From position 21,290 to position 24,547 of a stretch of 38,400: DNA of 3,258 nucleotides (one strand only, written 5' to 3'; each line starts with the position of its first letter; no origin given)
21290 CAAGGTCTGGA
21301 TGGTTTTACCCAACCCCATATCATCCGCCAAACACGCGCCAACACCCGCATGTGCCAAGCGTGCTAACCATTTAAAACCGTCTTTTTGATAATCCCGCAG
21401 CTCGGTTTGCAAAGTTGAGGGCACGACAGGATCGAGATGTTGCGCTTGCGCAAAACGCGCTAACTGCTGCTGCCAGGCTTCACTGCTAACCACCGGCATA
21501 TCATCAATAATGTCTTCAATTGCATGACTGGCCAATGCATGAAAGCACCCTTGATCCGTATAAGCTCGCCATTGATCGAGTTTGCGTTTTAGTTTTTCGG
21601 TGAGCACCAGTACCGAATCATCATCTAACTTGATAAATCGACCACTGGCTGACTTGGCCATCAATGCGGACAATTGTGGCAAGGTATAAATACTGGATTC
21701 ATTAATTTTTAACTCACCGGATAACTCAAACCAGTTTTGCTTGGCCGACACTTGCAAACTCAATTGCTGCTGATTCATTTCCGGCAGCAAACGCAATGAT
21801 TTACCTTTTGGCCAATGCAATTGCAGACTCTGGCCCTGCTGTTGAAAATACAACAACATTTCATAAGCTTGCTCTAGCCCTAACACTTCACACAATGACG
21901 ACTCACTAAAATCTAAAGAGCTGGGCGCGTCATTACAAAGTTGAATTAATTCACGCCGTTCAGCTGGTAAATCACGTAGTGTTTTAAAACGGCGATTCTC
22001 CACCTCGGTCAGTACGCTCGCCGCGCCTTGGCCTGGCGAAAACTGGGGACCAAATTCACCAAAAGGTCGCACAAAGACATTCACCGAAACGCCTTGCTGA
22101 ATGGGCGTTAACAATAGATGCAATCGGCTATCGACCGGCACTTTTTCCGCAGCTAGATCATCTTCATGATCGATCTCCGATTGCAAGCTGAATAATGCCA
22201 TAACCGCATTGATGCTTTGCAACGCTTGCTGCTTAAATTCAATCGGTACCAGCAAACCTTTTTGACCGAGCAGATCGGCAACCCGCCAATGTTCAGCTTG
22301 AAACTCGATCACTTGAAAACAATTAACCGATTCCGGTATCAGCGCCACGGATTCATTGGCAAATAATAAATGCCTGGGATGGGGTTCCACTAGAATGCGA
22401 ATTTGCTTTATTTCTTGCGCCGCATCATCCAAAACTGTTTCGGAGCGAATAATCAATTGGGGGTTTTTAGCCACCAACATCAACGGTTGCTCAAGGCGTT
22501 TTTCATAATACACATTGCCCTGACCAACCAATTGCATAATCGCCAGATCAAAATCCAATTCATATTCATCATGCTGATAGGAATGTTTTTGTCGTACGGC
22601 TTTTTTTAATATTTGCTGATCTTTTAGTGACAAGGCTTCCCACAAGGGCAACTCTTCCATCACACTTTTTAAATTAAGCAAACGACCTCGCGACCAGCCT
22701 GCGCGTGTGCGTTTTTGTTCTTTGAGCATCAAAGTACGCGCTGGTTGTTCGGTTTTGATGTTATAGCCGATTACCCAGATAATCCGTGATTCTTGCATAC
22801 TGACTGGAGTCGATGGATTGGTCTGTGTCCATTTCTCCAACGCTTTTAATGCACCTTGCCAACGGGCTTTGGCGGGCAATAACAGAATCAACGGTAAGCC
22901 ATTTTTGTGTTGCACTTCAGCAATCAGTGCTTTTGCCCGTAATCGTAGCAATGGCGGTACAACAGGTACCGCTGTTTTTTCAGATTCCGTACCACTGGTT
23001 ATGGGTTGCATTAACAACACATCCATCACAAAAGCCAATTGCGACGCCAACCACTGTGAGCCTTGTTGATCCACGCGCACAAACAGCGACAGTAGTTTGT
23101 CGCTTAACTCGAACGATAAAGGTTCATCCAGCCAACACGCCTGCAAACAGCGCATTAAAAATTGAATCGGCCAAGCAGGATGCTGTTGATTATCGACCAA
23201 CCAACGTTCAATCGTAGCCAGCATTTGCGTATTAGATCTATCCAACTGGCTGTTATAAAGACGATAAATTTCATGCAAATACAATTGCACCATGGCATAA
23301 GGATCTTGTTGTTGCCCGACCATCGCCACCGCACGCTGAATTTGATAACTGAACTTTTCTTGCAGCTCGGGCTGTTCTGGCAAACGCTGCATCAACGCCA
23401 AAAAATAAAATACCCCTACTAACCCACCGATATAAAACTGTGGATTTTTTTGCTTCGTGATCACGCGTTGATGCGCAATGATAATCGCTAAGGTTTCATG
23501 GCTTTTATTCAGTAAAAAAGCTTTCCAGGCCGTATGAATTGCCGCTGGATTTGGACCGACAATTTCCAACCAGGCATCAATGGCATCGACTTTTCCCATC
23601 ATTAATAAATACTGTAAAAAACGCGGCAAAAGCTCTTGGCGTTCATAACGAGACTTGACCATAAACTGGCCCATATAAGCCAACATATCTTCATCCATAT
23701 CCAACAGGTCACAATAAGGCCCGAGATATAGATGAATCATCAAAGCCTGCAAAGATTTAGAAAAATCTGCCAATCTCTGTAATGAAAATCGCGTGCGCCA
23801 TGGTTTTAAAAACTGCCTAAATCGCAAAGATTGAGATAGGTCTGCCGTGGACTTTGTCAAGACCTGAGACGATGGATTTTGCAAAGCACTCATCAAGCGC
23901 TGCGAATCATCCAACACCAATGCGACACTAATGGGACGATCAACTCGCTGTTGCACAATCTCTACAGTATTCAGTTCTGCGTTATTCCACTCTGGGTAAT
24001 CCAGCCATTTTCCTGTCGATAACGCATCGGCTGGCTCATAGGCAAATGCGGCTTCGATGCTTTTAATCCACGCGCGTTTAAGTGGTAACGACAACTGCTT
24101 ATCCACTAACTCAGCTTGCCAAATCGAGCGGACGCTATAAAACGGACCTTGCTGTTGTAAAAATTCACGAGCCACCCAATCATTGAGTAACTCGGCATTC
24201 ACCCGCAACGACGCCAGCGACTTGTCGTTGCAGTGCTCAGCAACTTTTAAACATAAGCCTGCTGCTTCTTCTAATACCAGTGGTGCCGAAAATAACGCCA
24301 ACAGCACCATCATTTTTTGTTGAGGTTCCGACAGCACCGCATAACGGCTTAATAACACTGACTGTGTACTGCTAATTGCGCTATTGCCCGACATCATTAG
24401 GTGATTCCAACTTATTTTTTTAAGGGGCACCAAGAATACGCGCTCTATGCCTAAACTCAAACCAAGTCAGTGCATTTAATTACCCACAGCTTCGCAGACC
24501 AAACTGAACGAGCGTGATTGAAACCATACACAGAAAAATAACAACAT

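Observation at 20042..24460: Giant SNF2 ATPase with an uncharacterised ~900-aa N-terminal extension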

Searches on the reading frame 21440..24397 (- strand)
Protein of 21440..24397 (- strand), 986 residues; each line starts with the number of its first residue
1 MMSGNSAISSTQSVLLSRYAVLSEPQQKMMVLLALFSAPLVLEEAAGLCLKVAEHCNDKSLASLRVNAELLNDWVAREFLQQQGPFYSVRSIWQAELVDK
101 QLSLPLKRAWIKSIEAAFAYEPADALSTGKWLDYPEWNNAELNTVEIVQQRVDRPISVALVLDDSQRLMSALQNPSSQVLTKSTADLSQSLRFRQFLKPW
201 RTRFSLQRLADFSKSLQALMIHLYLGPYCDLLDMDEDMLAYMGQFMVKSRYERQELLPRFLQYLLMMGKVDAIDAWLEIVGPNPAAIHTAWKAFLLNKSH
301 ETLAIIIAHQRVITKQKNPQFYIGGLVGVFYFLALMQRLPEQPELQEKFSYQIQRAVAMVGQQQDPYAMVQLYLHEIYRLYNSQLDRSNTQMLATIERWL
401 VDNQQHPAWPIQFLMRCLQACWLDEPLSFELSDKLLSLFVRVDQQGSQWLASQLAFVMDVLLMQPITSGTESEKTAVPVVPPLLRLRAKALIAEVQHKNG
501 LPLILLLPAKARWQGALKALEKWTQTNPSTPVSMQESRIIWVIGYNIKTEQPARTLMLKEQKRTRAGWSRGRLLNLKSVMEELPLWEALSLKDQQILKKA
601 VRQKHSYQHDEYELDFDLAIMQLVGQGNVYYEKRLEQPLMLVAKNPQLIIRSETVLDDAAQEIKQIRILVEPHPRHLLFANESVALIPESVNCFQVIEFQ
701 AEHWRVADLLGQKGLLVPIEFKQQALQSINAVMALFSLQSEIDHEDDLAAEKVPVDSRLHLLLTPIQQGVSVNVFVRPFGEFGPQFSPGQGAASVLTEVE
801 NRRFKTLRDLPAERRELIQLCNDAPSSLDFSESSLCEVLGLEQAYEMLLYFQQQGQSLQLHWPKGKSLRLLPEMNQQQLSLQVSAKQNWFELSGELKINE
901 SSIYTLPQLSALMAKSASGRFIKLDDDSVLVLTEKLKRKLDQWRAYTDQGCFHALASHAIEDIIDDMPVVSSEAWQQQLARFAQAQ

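Call 22: search_protein_representatives(protein=window:21881-24397:-)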
Query: 839 residues. Proteins with E-value up to 0.001 (for the whole library): 892; up to 1e-10: 509; up to 1e-30: 12. The best 150 are listed.
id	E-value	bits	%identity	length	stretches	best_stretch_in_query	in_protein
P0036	1.5e-176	605.6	43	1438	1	12-838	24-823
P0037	7.0e-42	160.2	27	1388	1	215-825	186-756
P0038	1.3e-39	152.7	30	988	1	248-825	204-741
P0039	4.4e-39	151.0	30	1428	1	259-813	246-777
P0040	5.7e-37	144.0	31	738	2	503-813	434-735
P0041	1.6e-34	135.9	30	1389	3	502-826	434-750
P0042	1.7e-34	135.8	33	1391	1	499-827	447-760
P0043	3.8e-33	131.4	32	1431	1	505-835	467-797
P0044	6.7e-33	130.5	30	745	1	261-828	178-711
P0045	2.7e-32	128.5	33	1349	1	503-822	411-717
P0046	4.7e-32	127.8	29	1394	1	399-830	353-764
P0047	9.4e-32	126.8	30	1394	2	501-825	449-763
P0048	1.2e-30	123.1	27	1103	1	262-822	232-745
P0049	1.2e-30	123.0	28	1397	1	412-826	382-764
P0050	8.4e-30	120.3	27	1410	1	260-825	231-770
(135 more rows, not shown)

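Call 40: search_solved_structures(query=A2, max_evalue=10)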
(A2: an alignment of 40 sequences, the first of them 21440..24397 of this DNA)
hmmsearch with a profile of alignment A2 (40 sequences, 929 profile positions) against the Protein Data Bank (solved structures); distinct sequences matched with E-value up to 10: 6.
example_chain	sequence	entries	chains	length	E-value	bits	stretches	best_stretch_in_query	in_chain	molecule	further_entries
9mni_A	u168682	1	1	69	0.04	15.3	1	259-295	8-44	De novo designed minibinder - dC2_050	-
9mm5_A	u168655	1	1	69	0.047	15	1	263-297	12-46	De novo designed minibinder - dC2_049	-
8ch0_A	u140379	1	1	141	0.11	13.8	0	267-288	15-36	Consensus tetratricopeptide repeat protein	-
2fo7_A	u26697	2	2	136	0.12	13.7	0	268-288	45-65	SYNTHETIC CONSENSUS TPR PROTEIN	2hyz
2wqh_A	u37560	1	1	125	0.19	13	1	204-293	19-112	CTPR3Y3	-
1na0_A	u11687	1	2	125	0.63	11.3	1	203-288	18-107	designed protein CTPR3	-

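Call 41: search_protein_families(library=pfam, alignment_id=A2, max_evalue=0.1)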
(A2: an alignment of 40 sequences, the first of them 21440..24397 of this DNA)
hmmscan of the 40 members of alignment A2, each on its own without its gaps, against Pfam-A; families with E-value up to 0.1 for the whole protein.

A. member 1, window:21440-24397:- (986 aa): 0 families

B. families by the number of members that match (of 40 scanned): 20 families
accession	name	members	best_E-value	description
PF07719.23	TPR_2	6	0.0028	Tetratricopeptide repeat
PF00515.34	TPR_1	6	0.027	Tetratricopeptide repeat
PF14559.12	TPR_19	5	0.0046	Tetratricopeptide repeat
PF13424.12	TPR_12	4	0.0045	Tetratricopeptide repeat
PF13176.12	TPR_7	4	0.011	Tetratricopeptide repeat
PF08455.15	SNF2_assoc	3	1.8e-06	Bacterial SNF2 helicase associated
PF07721.20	TPR_4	2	1.9e-05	Tetratricopeptide repeat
PF13414.12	TPR_11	2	0.0029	TPR repeat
PF13432.12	TPR_16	1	0.0035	Tetratricopeptide repeat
PF14525.12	AraC_binding_2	1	0.0093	AraC-binding-like domain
PF12895.13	ANAPC3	1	0.015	Anaphase-promoting complex, cyclosome, subunit 3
PF19909.4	DUF6382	1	0.016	Domain of unknown function (DUF6382)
PF20707.3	bDLD2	1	0.051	Bacterial Death-like domain 2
PF08820.15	DUF1803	1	0.055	Domain of unknown function (DUF1803)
PF00589.27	Phage_integrase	1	0.06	Phage integrase family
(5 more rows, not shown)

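Call 42: predict_structure(alignment_id=A1)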
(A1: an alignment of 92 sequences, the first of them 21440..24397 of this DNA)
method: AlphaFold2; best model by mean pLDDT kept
length: 986 residues; sequences in the alignment: 92
mean_pLDDT: 87.0   pTM: 0.72
mean pLDDT of the five models: 87.0, 85.3, 85.3, 84.8, 83.6
residues with pLDDT >= 90: 574; 70-90: 323; 50-70: 67; < 50: 22
segments of 3 or more residues with pLDDT < 50: 1-7, 524-536
pLDDT, mean of each block of 10 residues (from residue 1): 46 86 95 94 94 90 94 95 93 86 93 91 79 66 80 91 94 72 55 75 80 94 80 83 94 92 91 91 90 92 92 73 91 94 93 92 88 91 71 78 85 94 89 94 91 96 69 69 97 95 92 84 53 57 86 90 85 93 88 91 88 94 91 89 91 84 93 87 87 89 88 91 89 87 76 94 89 93 89 87 90 94 80 82 92 93 81 93 94 93 92 89 90 94 92 95 93 95 90
secondary structure, 60 per line:
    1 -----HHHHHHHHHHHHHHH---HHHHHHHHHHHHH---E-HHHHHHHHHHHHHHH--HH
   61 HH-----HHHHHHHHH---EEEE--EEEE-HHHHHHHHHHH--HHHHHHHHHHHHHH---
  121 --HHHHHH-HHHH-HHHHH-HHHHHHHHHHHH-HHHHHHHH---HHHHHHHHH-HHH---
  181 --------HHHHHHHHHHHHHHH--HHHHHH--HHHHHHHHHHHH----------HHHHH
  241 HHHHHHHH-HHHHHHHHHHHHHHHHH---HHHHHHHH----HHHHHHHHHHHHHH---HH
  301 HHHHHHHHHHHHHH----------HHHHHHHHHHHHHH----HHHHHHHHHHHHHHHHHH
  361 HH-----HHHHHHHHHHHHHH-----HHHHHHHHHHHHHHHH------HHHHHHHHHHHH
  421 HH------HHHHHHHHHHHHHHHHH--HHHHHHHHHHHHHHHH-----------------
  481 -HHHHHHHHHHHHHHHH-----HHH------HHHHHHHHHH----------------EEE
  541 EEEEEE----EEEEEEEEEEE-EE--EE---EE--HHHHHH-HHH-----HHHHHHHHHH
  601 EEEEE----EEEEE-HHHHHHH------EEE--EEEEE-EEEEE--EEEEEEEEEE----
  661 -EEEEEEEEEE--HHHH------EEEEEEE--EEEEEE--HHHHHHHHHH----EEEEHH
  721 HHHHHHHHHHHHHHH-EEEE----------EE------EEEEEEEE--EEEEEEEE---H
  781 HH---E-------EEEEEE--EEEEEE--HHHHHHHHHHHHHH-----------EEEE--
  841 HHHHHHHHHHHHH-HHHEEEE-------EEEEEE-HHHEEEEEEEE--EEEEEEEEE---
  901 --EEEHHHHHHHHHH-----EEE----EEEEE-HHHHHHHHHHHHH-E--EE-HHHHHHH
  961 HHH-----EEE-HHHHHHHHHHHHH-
elements in order (helices of 4 or more, strands of 3 or more residues): H6-20 H24-36 H42-56 H59-62 H68-76 E80-83 E86-89 H91-101 H104-117 H123-128 H130-133 H135-139 H141-152 H154-161 H165-173 H189-203 H206-211 H214-225 H236-248 H250-266 H270-277 H282-295 H299-314 H325-338 H343-362 H368-381 H387-402 H409-422 H429-445 H448-463 H482-497 H512-521 E538-546 E551-561 H576-581 H591-600 E601-605 E610-614 H616-622 E629-631 E634-638 E640-644 E647-656 E662-671 H674-677 E684-690 E693-698 H701-710 E715-718 H719-735 E737-740 E759-766 E769-776 E794-799 E802-807 H810-823 E835-838 H841-853 E858-861 E869-874 E879-886 E889-897 E903-905 H906-915 E921-923 E928-932 H934-946 H954-963 E969-971 H973-985

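Call 44: fold_search(model_id=the predicted structure, library=pdb)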
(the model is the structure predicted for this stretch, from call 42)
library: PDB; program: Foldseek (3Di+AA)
matches with E <= 10: 614; with E <= 0.001: 0
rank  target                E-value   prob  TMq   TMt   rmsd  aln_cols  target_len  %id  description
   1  6mfv_A                5.5e-03  0.99  0.16  0.22  16.4       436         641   11  Crystal structure of the Signal Transduction ATPase with Numerous Domains (STAND) protein with a tetratricopeptide rep (released 2019-02-20)
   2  5l9u_F                1.9e-02  0.97  0.16  0.28  17.6       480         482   12  Model of human Anaphase-promoting complex/Cyclosome (APC/C-CDH1) with a cross linked Ubiquitin variant-substrate-UBE2C (released 2016-09-14)
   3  7rdr_A                2.2e-02  0.57  0.12  0.18  21.5       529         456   14  Circular tandem repeat protein with novel repeat topology and enhanced subunit contact surfaces (released 2021-09-01)
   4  9hma                  2.8e-02  0.33  0.12  0.09  28.4       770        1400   12  Cryo-EM structure of apo human separase (released 2025-09-03)
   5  7nj0_A                3.8e-02  0.72  0.18  0.15  27.3       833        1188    9  CryoEM structure of the human Separase-Cdk1-cyclin B1-Cks1 complex (released 2021-08-04)
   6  5g04_O                4.0e-02  0.98  0.22  0.29  14.1       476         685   12  Structure of the human APC-Cdc20-Hsl1 complex (released 2016-05-25)
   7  5khr_O                4.6e-02  0.92  0.20  0.29  21.0       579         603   10  Model of human Anaphase-promoting complex/Cyclosome complex (APC15 deletion mutant) in complex with the E2 UBE2C/UBCH1 (released 2016-08-24)
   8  9rtt_Q                4.6e-02  0.44  0.11  0.12  21.9       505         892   12  Activated Elongation Complex with IWS1 and ELOF1 (released 2025-09-03)
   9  9c59_B                4.8e-02  0.60  0.13  0.19  23.1       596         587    9  Human AP-3 dimer bound to myristoylated Arf1 (Q71L) and LAMP1 cargo on a lipid nanodisc (released 2024-12-18)
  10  9gaw_O                5.0e-02  0.66  0.16  0.20  22.8       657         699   12  High-resolution structure of the Anaphase-promoting complex/cyclosome (APC/C) bound to co-activator Cdh1 (released 2024-08-14)
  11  5l9u_O                5.5e-02  0.98  0.22  0.29  15.3       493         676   12  Model of human Anaphase-promoting complex/Cyclosome (APC/C-CDH1) with a cross linked Ubiquitin variant-substrate-UBE2C (released 2016-09-14)
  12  6q6g_O                6.8e-02  0.66  0.17  0.21  22.5       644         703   12  Cryo-EM structure of the APC/C-Cdc20-Cdk2-cyclinA2-Cks2 complex, the D1 box class (released 2019-09-11)
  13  5w5h_C                7.1e-02  0.77  0.16  0.30  19.0       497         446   12  Human IFIT1 dimer with m7Gppp-AAAA (released 2017-07-19)
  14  8bbe_D                7.5e-02  0.63  0.15  0.21  19.9       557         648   11  Structure of the IFT-A complex; IFT-A2 module (released 2022-12-21)
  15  9gyt_1v               7.5e-02  0.51  0.11  0.20  19.6       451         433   11  High resolution structure of B. oleracea mitoribosome (released 2025-10-15)
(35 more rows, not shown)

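Call 76: search_dna_similar(query=window:21440-24397:-, collection=plasmids, mode=protein, max_evalue=0.00001, max_rows=25)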
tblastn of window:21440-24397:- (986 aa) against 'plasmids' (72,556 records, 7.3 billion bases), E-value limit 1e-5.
Records with a match: 21; places in all: 22; records where one place covers at least 80% of the query: 0.
Best place of each record, by identity: <60% 21.
By first word of the organism name: Nostoc 7; Serratia 4; Tolypothrix 2; Acaryochloris 2; Aeromonas 2; Sphaerospermopsis 1; Microchaete 1; Klebsiella 1; Legionella 1.
By predicted mobility (MOB-suite, as given by PLSDB): non-mobilizable 11; conjugative 8; mobilizable 2.
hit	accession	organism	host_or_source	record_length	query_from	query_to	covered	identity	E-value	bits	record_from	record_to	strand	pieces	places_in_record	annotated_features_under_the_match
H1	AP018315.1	Sphaerospermopsis kisseleviana NIES-73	-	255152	262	986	74%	26.3%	4e-53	211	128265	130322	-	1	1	SNF2-related protein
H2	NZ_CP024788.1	Nostoc flagelliforme CCNUN1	cell culture,desert soil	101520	283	986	71%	26.7%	1e-48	196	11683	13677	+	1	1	DEAD/DEAH box helicase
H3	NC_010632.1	Nostoc punctiforme PCC 73102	-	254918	283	973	70%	27.1%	8e-47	191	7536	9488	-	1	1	DEAD/DEAH box helicase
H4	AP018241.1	Microchaete diplosiphon NIES-3275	-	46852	285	986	71%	26.7%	1e-49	200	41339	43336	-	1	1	SNF2-related protein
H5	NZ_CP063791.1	Tolypothrix sp. PCC 7712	Soil sample,soil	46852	285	986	71%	26.7%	1e-49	200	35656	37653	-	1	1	DEAD/DEAH box helicase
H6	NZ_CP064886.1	Tolypothrix sp. PCC 7601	Fresh water sample,Fresh water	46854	285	986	71%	26.7%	1e-49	200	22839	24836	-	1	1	DEAD/DEAH box helicase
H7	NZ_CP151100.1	Nostoc sp. UHCC 0302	isolated culture,lake sediment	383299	283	986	71%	25.6%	6e-46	188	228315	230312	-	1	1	DEAD/DEAH box helicase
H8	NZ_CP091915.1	Nostoc sp. UHCC 0870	cell culture,Brackish water, ...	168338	322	986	67%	27.0%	2e-48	196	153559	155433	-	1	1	DEAD/DEAH box helicase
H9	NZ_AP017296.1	Nostoc sp. NIES-3756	-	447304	285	982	71%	25.6%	1e-47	193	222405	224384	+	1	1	DEAD/DEAH box helicase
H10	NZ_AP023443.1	Nostoc sp. MS1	-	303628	285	982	71%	25.1%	3e-46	189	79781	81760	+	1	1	DEAD/DEAH box helicase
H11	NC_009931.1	Acaryochloris marina MBIC11017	-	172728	308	984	69%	25.3%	1e-44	184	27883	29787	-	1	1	DEAD/DEAH box helicase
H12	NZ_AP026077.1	Acaryochloris marina MBIC10699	cell culture,Ascidian, Diplosoma similis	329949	411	984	58%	26.9%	1e-42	177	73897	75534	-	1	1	DEAD/DEAH box helicase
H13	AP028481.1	Serratia marcescens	Homo sapiens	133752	488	982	50%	28.1%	1e-29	135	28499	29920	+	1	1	hypothetical protein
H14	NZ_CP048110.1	Klebsiella michiganensis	Bactrocera dorsalis,cell culture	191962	501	980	49%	28.5%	2e-32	144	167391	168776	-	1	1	DEAD/DEAH box helicase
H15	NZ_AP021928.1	Aeromonas caviae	-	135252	501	942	45%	30.5%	9e-35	152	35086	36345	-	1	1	none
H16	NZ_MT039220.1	Serratia proteamaculans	-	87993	501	979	49%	27.9%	4e-28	130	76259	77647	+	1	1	DEAD/DEAH box helicase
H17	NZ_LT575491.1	Serratia marcescens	Bursaphelenchus xylophilus,Cuticle of ...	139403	510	942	44%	28.8%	1e-31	142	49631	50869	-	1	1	DEAD/DEAH box helicase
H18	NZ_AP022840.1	Legionella antarctica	-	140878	501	981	49%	25.1%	3e-32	144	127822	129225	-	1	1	DEAD/DEAH box helicase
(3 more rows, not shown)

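Call 77: get_annotated_region(hit=H14, flank=9000)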
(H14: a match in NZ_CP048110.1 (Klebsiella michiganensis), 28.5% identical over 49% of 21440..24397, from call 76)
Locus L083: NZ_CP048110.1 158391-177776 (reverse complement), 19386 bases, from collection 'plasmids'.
description: Klebsiella michiganensis strain BD177 plasmid unnamed2
organism: Klebsiella michiganensis (NCBI taxid 1134687)
taxonomy: Bacteria; Pseudomonadota; Gammaproteobacteria; Enterobacterales; Enterobacteriaceae; Klebsiella; Klebsiella michiganensis
host: -; source: Bactrocera dorsalis,cell culture; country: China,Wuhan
typing (MOB-suite, as given by PLSDB): non-mobilizable; replicon rep_cluster_1418
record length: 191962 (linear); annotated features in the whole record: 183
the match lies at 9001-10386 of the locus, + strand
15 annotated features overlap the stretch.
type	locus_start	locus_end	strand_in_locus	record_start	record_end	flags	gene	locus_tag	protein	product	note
CDS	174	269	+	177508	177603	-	dqlB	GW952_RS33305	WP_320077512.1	DinQ-like type I toxin DqlB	-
CDS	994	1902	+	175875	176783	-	-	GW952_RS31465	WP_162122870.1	DMT family transporter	GO:0055085 - transmembrane transport [Evidence IEA]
CDS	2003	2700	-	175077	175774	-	-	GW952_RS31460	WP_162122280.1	IS1 family transposase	-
CDS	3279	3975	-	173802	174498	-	-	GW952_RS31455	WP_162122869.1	IS6 family transposase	-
CDS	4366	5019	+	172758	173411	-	-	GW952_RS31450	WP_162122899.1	recombinase family protein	GO:0006310 - DNA recombination [Evidence IEA]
CDS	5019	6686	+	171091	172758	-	-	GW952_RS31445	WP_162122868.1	transposase family protein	-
CDS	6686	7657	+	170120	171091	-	-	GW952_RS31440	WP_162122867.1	AAA family ATPase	-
CDS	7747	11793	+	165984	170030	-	-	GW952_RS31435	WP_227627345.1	DEAD/DEAH box helicase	-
CDS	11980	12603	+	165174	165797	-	tnpA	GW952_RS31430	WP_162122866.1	IS66-like element accessory protein TnpA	GO:0006313 - DNA transposition [Evidence IEA]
CDS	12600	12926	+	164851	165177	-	tnpB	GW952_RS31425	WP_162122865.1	IS66 family insertion sequence element accessory protein TnpB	-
CDS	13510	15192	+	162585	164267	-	ltrA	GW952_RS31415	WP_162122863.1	group II intron reverse transcriptase/maturase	GO:0000373 - Group II intron splicing [Evidence IEA]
CDS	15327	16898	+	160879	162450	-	-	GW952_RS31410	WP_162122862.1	IS66 family transposase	-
CDS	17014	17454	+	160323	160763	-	-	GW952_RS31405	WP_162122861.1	hypothetical protein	-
CDS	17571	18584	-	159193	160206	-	-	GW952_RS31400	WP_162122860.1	Abi family protein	-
CDS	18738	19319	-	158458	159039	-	-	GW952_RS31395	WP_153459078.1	hypothetical protein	-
